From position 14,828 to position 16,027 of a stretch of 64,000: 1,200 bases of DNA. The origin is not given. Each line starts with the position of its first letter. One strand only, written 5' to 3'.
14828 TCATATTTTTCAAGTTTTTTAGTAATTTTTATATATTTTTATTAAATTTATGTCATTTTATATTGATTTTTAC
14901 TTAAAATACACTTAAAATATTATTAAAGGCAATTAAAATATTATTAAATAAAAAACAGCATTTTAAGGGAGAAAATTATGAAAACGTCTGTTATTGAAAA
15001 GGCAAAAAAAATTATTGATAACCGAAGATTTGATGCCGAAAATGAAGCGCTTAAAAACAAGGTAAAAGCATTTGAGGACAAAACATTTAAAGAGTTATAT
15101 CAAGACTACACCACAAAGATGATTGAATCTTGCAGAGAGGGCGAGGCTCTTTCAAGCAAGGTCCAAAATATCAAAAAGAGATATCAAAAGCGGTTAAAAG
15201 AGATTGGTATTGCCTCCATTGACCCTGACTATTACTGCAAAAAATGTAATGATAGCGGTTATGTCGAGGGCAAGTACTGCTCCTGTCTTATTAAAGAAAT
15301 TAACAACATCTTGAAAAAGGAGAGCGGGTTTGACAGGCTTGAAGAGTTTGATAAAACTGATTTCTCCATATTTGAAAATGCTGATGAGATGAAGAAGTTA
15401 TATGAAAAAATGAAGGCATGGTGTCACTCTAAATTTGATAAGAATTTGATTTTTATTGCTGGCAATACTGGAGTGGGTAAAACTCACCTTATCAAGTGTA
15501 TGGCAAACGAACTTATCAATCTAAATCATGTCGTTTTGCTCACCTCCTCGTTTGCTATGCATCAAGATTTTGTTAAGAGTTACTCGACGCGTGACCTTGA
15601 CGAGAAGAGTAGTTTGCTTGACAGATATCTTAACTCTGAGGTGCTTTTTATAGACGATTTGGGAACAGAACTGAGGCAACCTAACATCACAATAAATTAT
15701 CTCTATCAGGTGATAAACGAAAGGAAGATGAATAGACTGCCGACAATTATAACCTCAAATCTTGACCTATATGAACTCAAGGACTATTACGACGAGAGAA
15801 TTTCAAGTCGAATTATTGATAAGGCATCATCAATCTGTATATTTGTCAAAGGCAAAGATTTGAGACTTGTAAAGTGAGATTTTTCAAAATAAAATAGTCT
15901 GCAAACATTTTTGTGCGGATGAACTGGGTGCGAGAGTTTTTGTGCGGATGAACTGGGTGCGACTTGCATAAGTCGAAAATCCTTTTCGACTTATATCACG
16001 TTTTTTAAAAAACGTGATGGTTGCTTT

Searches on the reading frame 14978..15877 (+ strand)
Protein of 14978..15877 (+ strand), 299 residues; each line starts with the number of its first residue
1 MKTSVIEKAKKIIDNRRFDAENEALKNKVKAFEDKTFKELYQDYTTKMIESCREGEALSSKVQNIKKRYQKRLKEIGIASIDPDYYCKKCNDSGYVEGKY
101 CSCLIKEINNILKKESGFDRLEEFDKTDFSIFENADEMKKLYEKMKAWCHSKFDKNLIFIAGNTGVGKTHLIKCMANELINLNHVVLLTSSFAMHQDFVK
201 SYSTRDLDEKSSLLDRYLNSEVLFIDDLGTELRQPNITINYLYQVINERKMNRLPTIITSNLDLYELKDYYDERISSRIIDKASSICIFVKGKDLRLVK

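Call 12: find_encoding_contigs(protein=window:14978-15877:+, flank=10000, max_places=10)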
Protein window:14978-15877:+ (299 aa): 5 contigs read that carry it; 3 places shown.
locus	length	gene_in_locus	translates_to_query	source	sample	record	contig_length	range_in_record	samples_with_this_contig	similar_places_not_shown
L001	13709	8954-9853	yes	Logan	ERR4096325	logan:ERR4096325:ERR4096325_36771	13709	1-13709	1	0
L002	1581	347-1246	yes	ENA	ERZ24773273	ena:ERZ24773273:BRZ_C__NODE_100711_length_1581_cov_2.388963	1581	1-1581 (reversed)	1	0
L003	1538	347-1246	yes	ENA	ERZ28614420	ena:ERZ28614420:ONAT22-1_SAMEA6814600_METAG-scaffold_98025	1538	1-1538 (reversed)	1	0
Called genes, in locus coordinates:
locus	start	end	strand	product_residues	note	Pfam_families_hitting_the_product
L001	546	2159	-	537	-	PF00118:Cpn60_TCP1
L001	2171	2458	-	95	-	PF00166:Cpn10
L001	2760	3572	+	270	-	-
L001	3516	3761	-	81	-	-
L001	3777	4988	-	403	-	PF19808:DUF6291 (weak)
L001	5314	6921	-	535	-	PF01433:Peptidase_M1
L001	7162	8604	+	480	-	PF07261:DnaB_2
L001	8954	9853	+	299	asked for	PF01637:ATPase_2 (faint), PF07728:AAA_5 (faint), PF00004:AAA (faint), PF00308:Bac_DnaA, PF01695:IstB_IS21, PF00910:RNA_helicase (faint)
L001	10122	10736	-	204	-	PF23023:Anti-Pycsar_Apyc1 (weak), PF00753:Lactamase_B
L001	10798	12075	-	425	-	PF02661:Fic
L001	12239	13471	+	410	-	-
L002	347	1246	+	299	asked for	PF01637:ATPase_2 (faint), PF07728:AAA_5 (faint), PF00004:AAA (faint), PF00308:Bac_DnaA, PF01695:IstB_IS21, PF00910:RNA_helicase (faint)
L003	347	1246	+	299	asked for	PF01637:ATPase_2 (faint), PF07728:AAA_5 (faint), PF00004:AAA (faint), PF00308:Bac_DnaA, PF01695:IstB_IS21, PF00910:RNA_helicase (faint)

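Call 17: find_related_loci(query=window:14978-15877:+, collection=genome_contigs, flank=10000)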
Query window:14978-15877:+ (299 aa) in genome_contigs; peptide patterns used: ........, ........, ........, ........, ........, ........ (x = any residue, [..] = any of these).
62 stretches matched a pattern; 7 encode a relative of the query (tblastn E <= 1e-3); 7 distinct loci.
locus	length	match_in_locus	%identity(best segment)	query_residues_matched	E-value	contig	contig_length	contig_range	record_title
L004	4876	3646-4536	80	1-297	1e-168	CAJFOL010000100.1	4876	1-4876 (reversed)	uncultured Clostridia bacterium isolate Coassembly_mag_441 genome assembly, contig: MAGpy_11413_min2k_bin_441_fak87_2245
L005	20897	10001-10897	78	1-299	4e-164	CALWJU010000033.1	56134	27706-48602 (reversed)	MAG: uncultured Clostridia bacterium isolate E14__bin218 genome assembly, contig: E14__k127_1686352, whole genome shotgu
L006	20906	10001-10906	71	1-299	5e-151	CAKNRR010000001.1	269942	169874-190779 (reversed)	MAG TPA_asm: uncultured Clostridia bacterium isolate ERR3414588_bin.31_metaWRAP_v1.1_MAG genome assembly, contig: NODE_2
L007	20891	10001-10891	58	1-297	1e-119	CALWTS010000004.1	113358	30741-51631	MAG: uncultured Clostridia bacterium isolate E30__bin183 genome assembly, contig: E30__k127_6689888, whole genome shotgu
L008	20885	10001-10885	59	1-297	1e-113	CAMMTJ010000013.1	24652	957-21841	MAG: uncultured Firmicutes bacterium isolate ERR4968593_bin.22_MetaWRAP_v1.1_MAG genome assembly, contig: NODE_1070_leng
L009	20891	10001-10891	59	1-297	3e-109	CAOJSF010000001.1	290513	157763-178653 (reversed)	MAG TPA_asm: uncultured Clostridia bacterium isolate SRR15604559_bin.67_metawrap_v1.3_MAG genome assembly, contig: NODE.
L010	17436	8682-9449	29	53-299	7e-24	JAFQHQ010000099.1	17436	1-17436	MAG: Clostridia bacterium isolate RGIG1828 Goat_Cecum-5__c309573, whole genome shotgun sequence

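Call 33: find_homologous_proteins(query=window:14978-15877:+, max_evalue=1e-40)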
Query window:14978-15877:+ (299 aa): 506 proteins with E <= 1e-40 among 2675 candidates; the best 120 are listed.
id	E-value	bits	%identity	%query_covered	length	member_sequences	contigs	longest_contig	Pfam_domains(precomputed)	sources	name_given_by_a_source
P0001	3.0e-192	655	100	100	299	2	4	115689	PF01695.24,PF00308.25,PF00910.29,PF00004.36,PF01637.25,PF07728.21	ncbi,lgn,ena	-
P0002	2.0e-157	541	82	100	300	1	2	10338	PF01695.24,PF00308.25,PF00004.36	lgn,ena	-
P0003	4.3e-157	540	80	100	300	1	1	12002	PF01695.24,PF00308.25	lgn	-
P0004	3.1e-156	537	80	100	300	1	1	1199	PF01695.24,PF00308.25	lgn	-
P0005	1.4e-155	535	80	99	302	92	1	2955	PF01695.24,PF00308.25,PF00910.29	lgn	-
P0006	3.2e-153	527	78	100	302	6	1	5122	PF01695.24,PF00308.25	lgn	-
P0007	6.8e-153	526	77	100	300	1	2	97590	PF01695.24,PF00308.25,PF01637.25,PF07728.21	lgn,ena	-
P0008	4.3e-152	524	77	100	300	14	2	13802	PF01695.24,PF00308.25,PF01637.25,PF07728.21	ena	-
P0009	8.5e-151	519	76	100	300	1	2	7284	PF01695.24,PF00308.25,PF01637.25,PF07728.21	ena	-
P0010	2.4e-150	518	76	100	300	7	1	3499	PF01695.24,PF00308.25,PF01637.25,PF07728.21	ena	-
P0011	2.8e-149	515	76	100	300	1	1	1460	PF01695.24,PF00308.25,PF00004.36,PF01637.25,PF07728.21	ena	-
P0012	5.7e-143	494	73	99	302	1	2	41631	PF01695.24,PF00308.25,PF01637.25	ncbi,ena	-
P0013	3.3e-141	488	71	100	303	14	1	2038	PF01695.24,PF00308.25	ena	-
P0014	6.4e-140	484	72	100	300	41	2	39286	PF01695.24,PF00308.25,PF01637.25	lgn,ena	-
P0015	1.6e-136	473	69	99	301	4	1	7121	PF01695.24,PF00308.25,PF00004.36,PF01637.25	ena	-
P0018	4.6e-132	458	67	100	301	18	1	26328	PF01695.24,PF00308.25,PF00004.36,PF01637.25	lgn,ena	-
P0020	2.9e-130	452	68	100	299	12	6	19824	PF01695.24,PF00308.25,PF00004.36,PF01637.25,PF13191.13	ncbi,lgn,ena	-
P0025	6.4e-125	435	65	99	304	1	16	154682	PF01695.24,PF00308.25,PF00004.36,PF01637.25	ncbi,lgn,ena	-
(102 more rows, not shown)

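Call 35: find_encoding_contigs(protein=P0002, flank=10000, max_places=3)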
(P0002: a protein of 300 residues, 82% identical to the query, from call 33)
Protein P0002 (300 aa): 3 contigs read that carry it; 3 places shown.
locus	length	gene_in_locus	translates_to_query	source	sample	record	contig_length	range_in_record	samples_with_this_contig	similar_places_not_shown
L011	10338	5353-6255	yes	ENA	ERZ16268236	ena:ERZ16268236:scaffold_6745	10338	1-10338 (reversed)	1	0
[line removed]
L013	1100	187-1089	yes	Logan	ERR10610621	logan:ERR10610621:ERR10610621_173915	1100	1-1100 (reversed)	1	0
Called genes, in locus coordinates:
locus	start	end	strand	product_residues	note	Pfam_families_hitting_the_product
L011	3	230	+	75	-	?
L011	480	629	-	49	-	PF01381:HTH_3, PF07022:Phage_CI_repr (weak), PF12844:HTH_19 (weak), PF13443:HTH_26 (weak), PF13560:HTH_31 (weak)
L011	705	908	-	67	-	PF13560:HTH_31, PF12844:HTH_19, PF01381:HTH_3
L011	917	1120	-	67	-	PF13560:HTH_31, PF12844:HTH_19, PF13443:HTH_26, PF01381:HTH_3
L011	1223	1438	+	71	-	-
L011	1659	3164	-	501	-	PF01433:Peptidase_M1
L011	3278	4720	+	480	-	PF07261:DnaB_2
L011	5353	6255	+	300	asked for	PF00004:AAA (faint), PF01695:IstB_IS21, PF00308:Bac_DnaA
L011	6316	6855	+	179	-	-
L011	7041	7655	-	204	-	PF00753:Lactamase_B, PF23023:Anti-Pycsar_Apyc1 (weak)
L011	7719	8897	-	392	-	PF02661:Fic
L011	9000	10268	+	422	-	-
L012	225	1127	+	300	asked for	PF00004:AAA (faint), PF01695:IstB_IS21, PF00308:Bac_DnaA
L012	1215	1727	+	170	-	-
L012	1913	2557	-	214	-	PF00753:Lactamase_B, PF23023:Anti-Pycsar_Apyc1 (faint)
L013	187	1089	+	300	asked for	PF00004:AAA (faint), PF01695:IstB_IS21, PF00308:Bac_DnaA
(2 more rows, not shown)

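Call 36: find_encoding_contigs(protein=P0003, flank=10000, max_places=3)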
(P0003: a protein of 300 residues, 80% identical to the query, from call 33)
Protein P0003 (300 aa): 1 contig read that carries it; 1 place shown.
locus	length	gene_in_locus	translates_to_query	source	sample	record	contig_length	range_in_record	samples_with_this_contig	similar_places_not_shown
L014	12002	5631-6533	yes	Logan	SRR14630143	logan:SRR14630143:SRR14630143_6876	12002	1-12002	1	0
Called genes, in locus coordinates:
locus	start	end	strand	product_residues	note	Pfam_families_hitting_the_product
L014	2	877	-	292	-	?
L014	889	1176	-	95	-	PF00166:Cpn10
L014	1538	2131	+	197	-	-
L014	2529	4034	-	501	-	PF01433:Peptidase_M1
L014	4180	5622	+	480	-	PF07261:DnaB_2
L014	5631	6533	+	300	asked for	PF01695:IstB_IS21, PF00308:Bac_DnaA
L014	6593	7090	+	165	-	-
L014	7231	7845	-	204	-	PF23023:Anti-Pycsar_Apyc1 (weak), PF00753:Lactamase_B, PF12706:Lactamase_B_2 (faint)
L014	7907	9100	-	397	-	PF02661:Fic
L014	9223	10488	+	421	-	-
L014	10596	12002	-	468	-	?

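Call 37: find_encoding_contigs(protein=P0007, flank=10000, max_places=3)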
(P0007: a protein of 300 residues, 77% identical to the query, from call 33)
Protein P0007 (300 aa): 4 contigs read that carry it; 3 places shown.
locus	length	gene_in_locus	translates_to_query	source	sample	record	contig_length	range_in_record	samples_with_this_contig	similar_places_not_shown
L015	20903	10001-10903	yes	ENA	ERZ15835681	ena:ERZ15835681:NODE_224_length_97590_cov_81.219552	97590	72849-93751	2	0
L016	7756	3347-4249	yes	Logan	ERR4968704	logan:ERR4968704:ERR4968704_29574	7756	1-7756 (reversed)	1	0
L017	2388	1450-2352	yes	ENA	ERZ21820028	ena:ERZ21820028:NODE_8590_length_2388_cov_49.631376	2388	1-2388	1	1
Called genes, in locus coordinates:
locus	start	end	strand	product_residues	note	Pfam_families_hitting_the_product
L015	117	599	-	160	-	-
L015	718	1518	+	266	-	PF00106:adh_short, PF08659:KR (weak), PF13561:adh_short_C2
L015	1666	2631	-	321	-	PF13306:LRR_5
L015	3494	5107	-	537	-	PF00118:Cpn60_TCP1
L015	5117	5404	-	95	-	PF00166:Cpn10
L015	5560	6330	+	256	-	-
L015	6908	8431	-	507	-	PF01433:Peptidase_M1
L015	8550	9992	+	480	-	PF07261:DnaB_2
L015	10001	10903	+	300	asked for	PF07728:AAA_5 (faint), PF01695:IstB_IS21, PF01637:ATPase_2 (weak), PF00308:Bac_DnaA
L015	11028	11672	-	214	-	PF23023:Anti-Pycsar_Apyc1 (weak), PF00753:Lactamase_B, PF12706:Lactamase_B_2 (weak)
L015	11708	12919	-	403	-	PF02661:Fic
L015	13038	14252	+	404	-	-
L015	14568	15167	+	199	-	PF06941:NT5C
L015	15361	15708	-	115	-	PF02452:PemK_toxin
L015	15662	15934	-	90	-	-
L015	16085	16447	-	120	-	PF01648:ACPS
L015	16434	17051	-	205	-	PF21982:RecX_HTH1, PF21981:RecX_HTH3 (faint), PF02631:RecX_HTH2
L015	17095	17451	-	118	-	PF01205:Impact_N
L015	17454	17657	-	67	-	PF13560:HTH_31, PF12844:HTH_19, PF13443:HTH_26, PF01381:HTH_3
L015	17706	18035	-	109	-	-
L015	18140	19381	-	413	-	PF00579:tRNA-synt_1b, PF22421:SYY_C-terminal, PF01479:S4 (weak)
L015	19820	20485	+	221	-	-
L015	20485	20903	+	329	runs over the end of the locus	PF14057:GGGtGRT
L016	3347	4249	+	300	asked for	PF07728:AAA_5 (faint), PF01695:IstB_IS21, PF01637:ATPase_2 (weak), PF00308:Bac_DnaA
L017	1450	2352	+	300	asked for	PF07728:AAA_5 (faint), PF01695:IstB_IS21, PF01637:ATPase_2 (weak), PF00308:Bac_DnaA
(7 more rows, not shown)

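Call 38: find_encoding_contigs(protein=P0008, flank=10000, max_places=3)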
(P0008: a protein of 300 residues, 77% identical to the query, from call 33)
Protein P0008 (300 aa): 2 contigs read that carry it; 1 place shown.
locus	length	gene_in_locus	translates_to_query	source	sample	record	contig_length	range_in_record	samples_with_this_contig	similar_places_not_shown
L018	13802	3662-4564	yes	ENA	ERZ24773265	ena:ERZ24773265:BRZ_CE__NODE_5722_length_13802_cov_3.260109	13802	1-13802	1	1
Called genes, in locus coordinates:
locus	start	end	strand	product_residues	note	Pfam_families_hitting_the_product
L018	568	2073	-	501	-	PF01433:Peptidase_M1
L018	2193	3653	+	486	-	PF07261:DnaB_2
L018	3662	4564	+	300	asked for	PF07728:AAA_5 (faint), PF01695:IstB_IS21, PF01637:ATPase_2 (weak), PF00308:Bac_DnaA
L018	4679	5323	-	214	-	PF23023:Anti-Pycsar_Apyc1 (weak), PF00753:Lactamase_B, PF12706:Lactamase_B_2 (weak)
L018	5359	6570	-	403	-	PF02661:Fic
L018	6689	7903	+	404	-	-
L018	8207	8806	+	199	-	PF06941:NT5C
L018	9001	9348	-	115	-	PF02452:PemK_toxin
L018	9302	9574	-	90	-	-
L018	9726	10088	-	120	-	PF01648:ACPS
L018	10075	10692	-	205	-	PF21982:RecX_HTH1, PF21981:RecX_HTH3 (faint), PF02631:RecX_HTH2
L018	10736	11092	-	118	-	PF01205:Impact_N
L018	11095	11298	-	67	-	PF13560:HTH_31, PF12844:HTH_19, PF13443:HTH_26, PF01381:HTH_3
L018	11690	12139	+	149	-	PF12844:HTH_19 (faint), PF18488:WYL_3 (faint), PF01381:HTH_3, PF13560:HTH_31 (faint), PF01381:HTH_3 (weak), PF13443:HTH_26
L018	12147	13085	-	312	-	PF02661:Fic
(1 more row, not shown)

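Call 44: find_encoding_contigs(protein=P0012, flank=10000, max_places=2)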
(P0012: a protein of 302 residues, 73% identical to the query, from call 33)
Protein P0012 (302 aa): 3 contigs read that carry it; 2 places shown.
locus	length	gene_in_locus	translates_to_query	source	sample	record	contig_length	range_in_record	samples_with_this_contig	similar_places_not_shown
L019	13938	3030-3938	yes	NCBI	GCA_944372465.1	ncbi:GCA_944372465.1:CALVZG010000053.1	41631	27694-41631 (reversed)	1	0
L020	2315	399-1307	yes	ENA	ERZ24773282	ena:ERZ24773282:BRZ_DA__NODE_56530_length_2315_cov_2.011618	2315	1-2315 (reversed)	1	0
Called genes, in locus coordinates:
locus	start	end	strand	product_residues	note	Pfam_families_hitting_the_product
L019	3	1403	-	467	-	?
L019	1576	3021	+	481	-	PF07261:DnaB_2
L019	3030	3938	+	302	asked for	PF00308:Bac_DnaA, PF01695:IstB_IS21, PF01637:ATPase_2 (weak)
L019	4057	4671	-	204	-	PF00753:Lactamase_B, PF23023:Anti-Pycsar_Apyc1 (weak)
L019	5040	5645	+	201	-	PF06941:NT5C, PF13419:HAD_2 (faint)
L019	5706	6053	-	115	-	PF02452:PemK_toxin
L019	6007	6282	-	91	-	-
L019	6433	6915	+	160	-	-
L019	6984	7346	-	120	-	PF01648:ACPS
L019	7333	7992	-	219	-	PF21982:RecX_HTH1, PF02631:RecX_HTH2, PF21981:RecX_HTH3 (weak)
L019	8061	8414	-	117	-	PF01205:Impact_N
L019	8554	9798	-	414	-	PF00579:tRNA-synt_1b, PF22421:SYY_C-terminal, PF01479:S4 (weak)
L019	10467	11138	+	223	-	-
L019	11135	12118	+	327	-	PF14057:GGGtGRT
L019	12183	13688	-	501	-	PF02452:PemK_toxin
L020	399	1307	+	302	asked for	PF00308:Bac_DnaA, PF01695:IstB_IS21, PF01637:ATPase_2 (weak)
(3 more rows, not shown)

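Call 45: find_encoding_contigs(protein=P0014, flank=10000, max_places=2)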
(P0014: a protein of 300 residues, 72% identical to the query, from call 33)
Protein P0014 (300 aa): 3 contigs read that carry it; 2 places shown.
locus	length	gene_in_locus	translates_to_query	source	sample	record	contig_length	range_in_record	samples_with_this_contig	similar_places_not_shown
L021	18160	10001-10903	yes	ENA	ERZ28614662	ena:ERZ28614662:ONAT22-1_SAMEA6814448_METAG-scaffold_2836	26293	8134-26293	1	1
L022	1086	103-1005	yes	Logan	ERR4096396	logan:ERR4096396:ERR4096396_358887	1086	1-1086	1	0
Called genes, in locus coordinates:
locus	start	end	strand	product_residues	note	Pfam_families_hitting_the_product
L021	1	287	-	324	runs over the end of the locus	PF02517:Rce1-like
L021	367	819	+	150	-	PF00383:dCMP_cyt_deam_1, PF14437:MafB19-deam, PF14439:Bd3614-deam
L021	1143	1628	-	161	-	PF09851:SHOCT (faint)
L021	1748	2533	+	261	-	PF00106:adh_short, PF01370:Epimerase (faint), PF13561:adh_short_C2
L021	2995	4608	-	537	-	PF00118:Cpn60_TCP1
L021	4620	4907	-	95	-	PF00166:Cpn10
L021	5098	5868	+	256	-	-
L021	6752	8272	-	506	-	PF01433:Peptidase_M1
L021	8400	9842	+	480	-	PF07261:DnaB_2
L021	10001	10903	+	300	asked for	PF01637:ATPase_2 (faint), PF01695:IstB_IS21, PF00308:Bac_DnaA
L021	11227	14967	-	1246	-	PF07581:Glug (faint), PF09479:Flg_new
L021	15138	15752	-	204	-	PF00753:Lactamase_B, PF23023:Anti-Pycsar_Apyc1 (faint)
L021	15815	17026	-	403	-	PF02661:Fic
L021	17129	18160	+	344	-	?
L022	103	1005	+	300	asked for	PF01637:ATPase_2 (faint), PF01695:IstB_IS21, PF00308:Bac_DnaA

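Call 46: find_encoding_contigs(protein=P0018, flank=10000, max_places=2)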
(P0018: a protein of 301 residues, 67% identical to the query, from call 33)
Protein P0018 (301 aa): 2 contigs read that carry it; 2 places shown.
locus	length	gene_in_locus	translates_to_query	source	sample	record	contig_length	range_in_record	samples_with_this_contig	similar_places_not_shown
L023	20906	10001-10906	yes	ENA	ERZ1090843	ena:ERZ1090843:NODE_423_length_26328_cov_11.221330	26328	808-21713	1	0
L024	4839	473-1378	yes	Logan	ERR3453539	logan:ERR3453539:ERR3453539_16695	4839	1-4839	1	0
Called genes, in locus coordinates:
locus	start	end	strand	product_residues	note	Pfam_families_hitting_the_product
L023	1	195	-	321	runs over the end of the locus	PF13306:LRR_5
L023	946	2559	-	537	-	PF00118:Cpn60_TCP1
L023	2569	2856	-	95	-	PF00166:Cpn10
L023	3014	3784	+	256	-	-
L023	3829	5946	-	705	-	PF13306:LRR_5, PF13855:LRR_8 (weak), PF13306:LRR_5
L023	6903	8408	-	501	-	PF01433:Peptidase_M1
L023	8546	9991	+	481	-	PF07261:DnaB_2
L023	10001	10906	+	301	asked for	PF01637:ATPase_2 (faint), PF01695:IstB_IS21, PF00308:Bac_DnaA, PF00004:AAA (faint)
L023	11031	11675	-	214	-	PF23023:Anti-Pycsar_Apyc1 (weak), PF00753:Lactamase_B, PF12706:Lactamase_B_2 (weak)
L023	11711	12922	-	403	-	PF02661:Fic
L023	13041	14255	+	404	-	-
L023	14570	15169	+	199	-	PF06941:NT5C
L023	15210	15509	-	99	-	PF01381:HTH_3, PF12844:HTH_19, PF13560:HTH_31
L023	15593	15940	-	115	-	PF02452:PemK_toxin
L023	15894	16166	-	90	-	-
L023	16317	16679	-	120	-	PF01648:ACPS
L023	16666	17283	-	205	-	PF21982:RecX_HTH1, PF21981:RecX_HTH3 (faint), PF02631:RecX_HTH2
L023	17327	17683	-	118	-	PF01205:Impact_N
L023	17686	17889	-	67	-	PF13560:HTH_31, PF12844:HTH_19, PF13443:HTH_26, PF01381:HTH_3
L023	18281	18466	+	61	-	-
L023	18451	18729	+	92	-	PF13443:HTH_26, PF01381:HTH_3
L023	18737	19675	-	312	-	PF02661:Fic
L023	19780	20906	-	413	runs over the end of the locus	PF00579:tRNA-synt_1b, PF22421:SYY_C-terminal, PF01479:S4 (weak)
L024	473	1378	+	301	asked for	PF01637:ATPase_2 (faint), PF01695:IstB_IS21, PF00308:Bac_DnaA, PF00004:AAA (faint)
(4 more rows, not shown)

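Call 71: find_encoding_contigs(protein=P0025, flank=10000, max_places=3)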
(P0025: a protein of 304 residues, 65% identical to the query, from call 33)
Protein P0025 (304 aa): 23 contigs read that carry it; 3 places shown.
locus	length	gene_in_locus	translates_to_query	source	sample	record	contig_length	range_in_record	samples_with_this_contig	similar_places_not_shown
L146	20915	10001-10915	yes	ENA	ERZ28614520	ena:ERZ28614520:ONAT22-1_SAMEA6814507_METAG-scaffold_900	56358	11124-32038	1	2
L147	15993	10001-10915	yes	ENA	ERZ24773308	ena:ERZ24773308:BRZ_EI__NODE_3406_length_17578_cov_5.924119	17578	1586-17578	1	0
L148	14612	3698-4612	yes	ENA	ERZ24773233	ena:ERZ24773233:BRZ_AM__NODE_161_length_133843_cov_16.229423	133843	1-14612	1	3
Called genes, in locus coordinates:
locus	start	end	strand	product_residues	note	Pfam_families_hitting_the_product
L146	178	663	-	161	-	-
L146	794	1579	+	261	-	PF00106:adh_short, PF01370:Epimerase (faint), PF08659:KR (faint), PF13561:adh_short_C2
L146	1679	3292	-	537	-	PF00118:Cpn60_TCP1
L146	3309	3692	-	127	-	PF00166:Cpn10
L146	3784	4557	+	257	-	-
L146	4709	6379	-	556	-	PF13306:LRR_5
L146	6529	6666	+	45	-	-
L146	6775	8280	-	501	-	PF01433:Peptidase_M1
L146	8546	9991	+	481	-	PF07261:DnaB_2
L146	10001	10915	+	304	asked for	PF00308:Bac_DnaA, PF01695:IstB_IS21, PF01637:ATPase_2 (weak), PF00004:AAA (weak)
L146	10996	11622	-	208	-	PF00753:Lactamase_B, PF23023:Anti-Pycsar_Apyc1 (weak)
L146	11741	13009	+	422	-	-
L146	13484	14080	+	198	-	PF06941:NT5C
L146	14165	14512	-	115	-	PF02452:PemK_toxin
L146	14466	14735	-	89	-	-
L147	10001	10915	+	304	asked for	PF00308:Bac_DnaA, PF01695:IstB_IS21, PF01637:ATPase_2 (weak), PF00004:AAA (weak)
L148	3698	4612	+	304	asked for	PF00308:Bac_DnaA, PF01695:IstB_IS21, PF01637:ATPase_2 (weak), PF00004:AAA (weak)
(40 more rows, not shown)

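Call 72: find_encoding_contigs(protein=P0020, flank=10000, max_places=3)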
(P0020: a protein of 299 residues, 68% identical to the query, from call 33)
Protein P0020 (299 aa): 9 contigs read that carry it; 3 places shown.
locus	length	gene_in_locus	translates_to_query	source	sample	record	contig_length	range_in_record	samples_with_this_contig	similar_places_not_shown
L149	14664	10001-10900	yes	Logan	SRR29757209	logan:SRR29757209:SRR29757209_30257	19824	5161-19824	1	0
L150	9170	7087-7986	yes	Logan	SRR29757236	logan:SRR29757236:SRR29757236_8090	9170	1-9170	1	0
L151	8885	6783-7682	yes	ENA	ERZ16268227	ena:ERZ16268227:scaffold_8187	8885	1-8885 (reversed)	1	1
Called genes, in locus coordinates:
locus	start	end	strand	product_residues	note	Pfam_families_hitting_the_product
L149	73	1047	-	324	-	PF02517:Rce1-like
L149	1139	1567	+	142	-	PF00383:dCMP_cyt_deam_1, PF14437:MafB19-deam, PF14439:Bd3614-deam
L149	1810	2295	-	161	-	-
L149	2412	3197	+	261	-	PF00106:adh_short, PF08659:KR (weak), PF13561:adh_short_C2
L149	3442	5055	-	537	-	PF00118:Cpn60_TCP1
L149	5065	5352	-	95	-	PF00166:Cpn10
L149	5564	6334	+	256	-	-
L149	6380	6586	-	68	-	-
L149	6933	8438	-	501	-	PF01433:Peptidase_M1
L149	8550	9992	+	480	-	PF07261:DnaB_2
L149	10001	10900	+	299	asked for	PF01637:ATPase_2 (faint), PF01695:IstB_IS21, PF00308:Bac_DnaA (weak), PF13191:AAA_16 (faint), PF00004:AAA (weak)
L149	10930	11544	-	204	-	PF00753:Lactamase_B, PF23023:Anti-Pycsar_Apyc1, PF12706:Lactamase_B_2 (weak)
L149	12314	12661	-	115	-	PF02452:PemK_toxin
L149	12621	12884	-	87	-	-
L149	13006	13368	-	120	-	PF01648:ACPS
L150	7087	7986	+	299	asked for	PF01637:ATPase_2 (faint), PF01695:IstB_IS21, PF00308:Bac_DnaA (weak), PF13191:AAA_16 (faint), PF00004:AAA (weak)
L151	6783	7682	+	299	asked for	PF01637:ATPase_2 (faint), PF01695:IstB_IS21, PF00308:Bac_DnaA (weak), PF13191:AAA_16 (faint), PF00004:AAA (weak)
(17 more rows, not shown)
